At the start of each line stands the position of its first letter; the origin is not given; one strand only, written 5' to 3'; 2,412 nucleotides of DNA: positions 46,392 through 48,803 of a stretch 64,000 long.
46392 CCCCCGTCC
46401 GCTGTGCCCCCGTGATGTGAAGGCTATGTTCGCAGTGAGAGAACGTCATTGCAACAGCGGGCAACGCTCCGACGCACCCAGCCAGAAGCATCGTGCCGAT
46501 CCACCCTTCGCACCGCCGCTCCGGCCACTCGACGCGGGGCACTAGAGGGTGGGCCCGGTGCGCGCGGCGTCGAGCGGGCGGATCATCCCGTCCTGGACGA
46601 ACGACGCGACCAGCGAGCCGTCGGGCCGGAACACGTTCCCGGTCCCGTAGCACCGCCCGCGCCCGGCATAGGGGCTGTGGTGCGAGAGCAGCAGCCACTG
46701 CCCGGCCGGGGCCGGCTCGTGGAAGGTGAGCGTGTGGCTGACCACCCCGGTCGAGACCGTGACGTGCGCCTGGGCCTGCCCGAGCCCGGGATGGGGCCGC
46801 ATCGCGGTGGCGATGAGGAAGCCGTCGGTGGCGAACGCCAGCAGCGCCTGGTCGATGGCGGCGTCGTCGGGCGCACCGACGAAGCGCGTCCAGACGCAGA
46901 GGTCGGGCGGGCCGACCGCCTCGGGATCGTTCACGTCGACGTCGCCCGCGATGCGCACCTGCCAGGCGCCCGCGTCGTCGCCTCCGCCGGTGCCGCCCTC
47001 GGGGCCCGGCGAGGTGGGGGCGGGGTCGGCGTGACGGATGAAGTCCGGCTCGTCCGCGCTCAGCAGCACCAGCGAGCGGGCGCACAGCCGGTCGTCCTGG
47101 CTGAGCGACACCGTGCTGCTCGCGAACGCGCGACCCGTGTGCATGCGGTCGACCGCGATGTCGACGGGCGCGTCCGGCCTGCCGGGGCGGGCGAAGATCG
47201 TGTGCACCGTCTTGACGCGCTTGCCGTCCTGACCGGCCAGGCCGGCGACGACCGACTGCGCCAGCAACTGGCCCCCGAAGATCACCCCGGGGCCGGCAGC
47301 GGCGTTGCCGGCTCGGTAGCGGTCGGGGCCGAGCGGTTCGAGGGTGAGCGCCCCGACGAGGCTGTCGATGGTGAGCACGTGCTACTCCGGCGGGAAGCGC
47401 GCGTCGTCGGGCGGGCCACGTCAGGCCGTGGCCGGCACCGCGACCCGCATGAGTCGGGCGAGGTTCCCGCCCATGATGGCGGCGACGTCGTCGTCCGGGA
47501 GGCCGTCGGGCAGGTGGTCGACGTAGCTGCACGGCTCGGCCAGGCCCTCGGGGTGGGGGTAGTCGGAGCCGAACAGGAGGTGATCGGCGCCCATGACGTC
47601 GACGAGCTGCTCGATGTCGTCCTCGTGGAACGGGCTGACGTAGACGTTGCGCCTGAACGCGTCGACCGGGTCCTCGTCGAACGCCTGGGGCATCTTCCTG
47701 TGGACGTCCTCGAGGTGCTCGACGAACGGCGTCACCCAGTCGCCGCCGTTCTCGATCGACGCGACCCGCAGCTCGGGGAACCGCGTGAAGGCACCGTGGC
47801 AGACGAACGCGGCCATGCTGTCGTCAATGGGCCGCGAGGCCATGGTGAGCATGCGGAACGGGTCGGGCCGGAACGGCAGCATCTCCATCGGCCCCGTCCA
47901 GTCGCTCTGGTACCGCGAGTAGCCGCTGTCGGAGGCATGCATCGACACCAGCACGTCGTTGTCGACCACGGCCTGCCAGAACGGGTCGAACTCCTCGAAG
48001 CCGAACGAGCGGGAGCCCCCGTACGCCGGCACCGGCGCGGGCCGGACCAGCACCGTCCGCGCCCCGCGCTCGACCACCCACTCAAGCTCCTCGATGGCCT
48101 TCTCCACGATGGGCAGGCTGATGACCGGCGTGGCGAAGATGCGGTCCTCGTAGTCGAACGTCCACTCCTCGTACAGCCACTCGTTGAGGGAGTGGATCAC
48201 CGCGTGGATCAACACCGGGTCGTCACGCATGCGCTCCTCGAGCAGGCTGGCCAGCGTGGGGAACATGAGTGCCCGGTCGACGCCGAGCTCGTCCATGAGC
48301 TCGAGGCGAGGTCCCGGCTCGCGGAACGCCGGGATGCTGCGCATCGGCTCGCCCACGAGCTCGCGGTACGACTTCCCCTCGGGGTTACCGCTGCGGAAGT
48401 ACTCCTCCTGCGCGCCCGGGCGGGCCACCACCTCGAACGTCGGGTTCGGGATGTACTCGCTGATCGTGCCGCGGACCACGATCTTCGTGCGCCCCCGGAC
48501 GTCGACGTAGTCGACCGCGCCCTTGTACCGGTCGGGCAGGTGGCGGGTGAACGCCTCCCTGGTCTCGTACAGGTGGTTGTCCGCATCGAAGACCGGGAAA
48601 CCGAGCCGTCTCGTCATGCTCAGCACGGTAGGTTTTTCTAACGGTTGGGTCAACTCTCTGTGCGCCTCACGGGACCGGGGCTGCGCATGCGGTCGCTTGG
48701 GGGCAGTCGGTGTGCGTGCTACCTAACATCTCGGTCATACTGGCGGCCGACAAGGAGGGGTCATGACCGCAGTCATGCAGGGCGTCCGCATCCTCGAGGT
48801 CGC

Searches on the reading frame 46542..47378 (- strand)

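Call 13: search_protein_families(library=pfam, proteins=[window:46542-47378:-], max_evalue=0.001)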
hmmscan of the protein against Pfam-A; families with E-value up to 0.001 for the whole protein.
window:46542-47378:- (278 aa): 3 families
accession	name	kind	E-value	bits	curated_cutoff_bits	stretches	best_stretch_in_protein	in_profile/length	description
PF20789.3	4HBT_3C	-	2.2e-18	67.2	24.1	1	134-266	17-140/140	Acyl-CoA thioesterase C-terminal domain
PF02551.21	Acyl_CoA_thio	-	1.1e-13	51.6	21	1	169-264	41-131/132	Acyl-CoA thioesterase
PF13622.12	4HBT_3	-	1.4e-11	44.9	24.3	1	31-105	9-81/83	Acyl-CoA thioesterase N-terminal domain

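Call 45: search_protein_families(library=ncbifam, proteins=[window:46542-47378:-], max_evalue=0.00001)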
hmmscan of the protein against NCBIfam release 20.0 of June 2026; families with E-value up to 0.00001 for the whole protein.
window:46542-47378:- (278 aa): 2 families
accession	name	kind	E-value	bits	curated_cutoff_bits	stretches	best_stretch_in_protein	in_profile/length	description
TIGR00189.1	tesB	equivalog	1.6e-34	119.6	292.85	2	11-127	1-121/282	acyl-CoA thioesterase II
NF007817.0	PRK10526.1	equivalog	1.9e-25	89.9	481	2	155-267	173-283/286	acyl-CoA thioesterase II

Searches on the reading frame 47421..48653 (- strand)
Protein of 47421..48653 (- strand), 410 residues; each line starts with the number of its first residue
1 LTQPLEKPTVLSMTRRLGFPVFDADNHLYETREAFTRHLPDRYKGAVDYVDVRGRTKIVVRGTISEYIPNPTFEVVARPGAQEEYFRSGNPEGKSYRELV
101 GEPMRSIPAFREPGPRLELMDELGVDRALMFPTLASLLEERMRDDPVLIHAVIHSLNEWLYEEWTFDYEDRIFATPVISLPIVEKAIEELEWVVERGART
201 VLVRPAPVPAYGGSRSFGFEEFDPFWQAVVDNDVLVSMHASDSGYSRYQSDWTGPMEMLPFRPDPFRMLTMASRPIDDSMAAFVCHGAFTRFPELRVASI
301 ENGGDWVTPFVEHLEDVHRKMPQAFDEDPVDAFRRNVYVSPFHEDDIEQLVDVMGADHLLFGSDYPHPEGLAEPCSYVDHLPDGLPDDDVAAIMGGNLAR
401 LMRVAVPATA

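Call 13: search_protein_families(library=pfam, proteins=[window:47421-48653:-], max_evalue=0.001)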
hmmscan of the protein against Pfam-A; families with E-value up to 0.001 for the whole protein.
window:47421-48653:- (410 aa): 1 family
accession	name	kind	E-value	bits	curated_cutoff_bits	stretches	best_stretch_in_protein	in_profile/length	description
PF04909.20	Amidohydro_2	-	3.2e-23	83.4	26.4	1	111-401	19-286/289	Amidohydrolase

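Call 45: search_protein_families(library=ncbifam, proteins=[window:47421-48653:-], max_evalue=0.00001)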
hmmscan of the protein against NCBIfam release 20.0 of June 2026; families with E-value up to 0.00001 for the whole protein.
window:47421-48653:- (410 aa): 0 families

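Call 70: search_solved_structures(query=window:47421-48653:-, max_evalue=1e-10)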
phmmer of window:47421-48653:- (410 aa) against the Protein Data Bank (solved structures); distinct sequences matched with E-value up to 1e-10: 3.
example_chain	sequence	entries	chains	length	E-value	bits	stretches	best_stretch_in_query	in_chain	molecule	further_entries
4dzi_A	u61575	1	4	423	2.5e-87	296.6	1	15-408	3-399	Putative TIM-barrel metal-dependent hydrolase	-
6omp_A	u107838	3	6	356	2.3e-19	72.7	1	108-385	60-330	PtmU3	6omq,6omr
8uyr_A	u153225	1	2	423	2e-12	49.9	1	108-370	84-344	DitZ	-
